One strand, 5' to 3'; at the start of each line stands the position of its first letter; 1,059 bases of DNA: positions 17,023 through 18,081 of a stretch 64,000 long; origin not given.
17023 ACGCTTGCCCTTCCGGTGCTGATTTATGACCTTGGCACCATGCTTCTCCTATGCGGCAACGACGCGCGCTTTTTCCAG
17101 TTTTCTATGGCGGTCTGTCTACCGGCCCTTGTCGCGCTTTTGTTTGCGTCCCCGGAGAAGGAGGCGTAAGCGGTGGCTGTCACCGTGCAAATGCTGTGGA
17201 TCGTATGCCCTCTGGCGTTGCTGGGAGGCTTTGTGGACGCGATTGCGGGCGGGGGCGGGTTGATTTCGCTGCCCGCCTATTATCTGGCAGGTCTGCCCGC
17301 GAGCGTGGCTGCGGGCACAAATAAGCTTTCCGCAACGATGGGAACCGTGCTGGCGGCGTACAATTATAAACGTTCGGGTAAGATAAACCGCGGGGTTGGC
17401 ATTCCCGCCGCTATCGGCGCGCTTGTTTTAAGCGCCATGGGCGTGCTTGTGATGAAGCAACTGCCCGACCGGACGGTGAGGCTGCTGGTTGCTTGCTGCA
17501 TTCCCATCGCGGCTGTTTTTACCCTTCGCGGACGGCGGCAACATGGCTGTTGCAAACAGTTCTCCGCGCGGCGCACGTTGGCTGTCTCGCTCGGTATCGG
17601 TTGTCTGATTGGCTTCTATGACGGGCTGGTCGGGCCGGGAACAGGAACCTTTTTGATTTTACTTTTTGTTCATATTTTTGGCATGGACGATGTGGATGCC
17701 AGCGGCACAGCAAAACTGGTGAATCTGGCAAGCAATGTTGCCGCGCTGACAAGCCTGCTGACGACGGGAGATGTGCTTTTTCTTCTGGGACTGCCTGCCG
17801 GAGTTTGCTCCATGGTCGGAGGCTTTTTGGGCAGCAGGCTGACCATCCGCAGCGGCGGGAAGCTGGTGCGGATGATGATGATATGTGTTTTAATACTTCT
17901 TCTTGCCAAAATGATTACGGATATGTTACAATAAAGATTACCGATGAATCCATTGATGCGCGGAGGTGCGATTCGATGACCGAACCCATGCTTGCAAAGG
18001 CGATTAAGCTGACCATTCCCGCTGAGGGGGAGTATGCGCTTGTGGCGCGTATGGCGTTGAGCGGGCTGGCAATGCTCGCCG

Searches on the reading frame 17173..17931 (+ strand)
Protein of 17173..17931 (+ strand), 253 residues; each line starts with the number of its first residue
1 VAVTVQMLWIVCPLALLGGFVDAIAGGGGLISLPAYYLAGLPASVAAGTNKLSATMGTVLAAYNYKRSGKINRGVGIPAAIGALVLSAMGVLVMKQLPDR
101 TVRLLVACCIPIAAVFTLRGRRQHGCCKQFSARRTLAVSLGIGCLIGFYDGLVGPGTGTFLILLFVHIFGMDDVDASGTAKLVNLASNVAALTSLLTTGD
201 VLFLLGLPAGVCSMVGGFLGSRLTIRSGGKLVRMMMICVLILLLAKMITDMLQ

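Call 5: search_protein_families(library=pfam, proteins=[window:17173-17931:+], max_evalue=1)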
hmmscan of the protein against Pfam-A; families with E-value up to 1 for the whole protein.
window:17173-17931:+ (253 aa): 4 families
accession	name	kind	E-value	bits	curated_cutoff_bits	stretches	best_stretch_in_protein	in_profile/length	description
PF01925.25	TauE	-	7.7e-46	157.1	32.6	1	13-247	3-237/237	Sulfite exporter TauE/SafE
PF18949.5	DUF5693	-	0.019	13.9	29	1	54-137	324-403/609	Family of unknown function (DUF5693)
PF21833.1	DUF6893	-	0.48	10.9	24.6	1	80-99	3-22/32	Family of unknown function (DUF6893)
PF02656.20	DUF202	-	0.79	10.7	23.4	1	83-124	17-62/68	Domain of unknown function (DUF202)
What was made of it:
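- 17173..17934 (+): Upstream neighbour: TauE/TSUP permease. It is context only, and its 3' end carries the promoter. PF01925 E=7.7e-46 (call 5).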

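Call 6: search_protein_families(library=ncbifam, proteins=[window:17173-17931:+], max_evalue=1)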
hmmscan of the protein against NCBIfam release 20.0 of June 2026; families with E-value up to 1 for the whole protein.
window:17173-17931:+ (253 aa): 1 family
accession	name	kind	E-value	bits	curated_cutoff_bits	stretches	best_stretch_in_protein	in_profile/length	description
NF007909.0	PRK10621.1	equivalog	2.3e-35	122.2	383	1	3-250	7-253/266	hypothetical protein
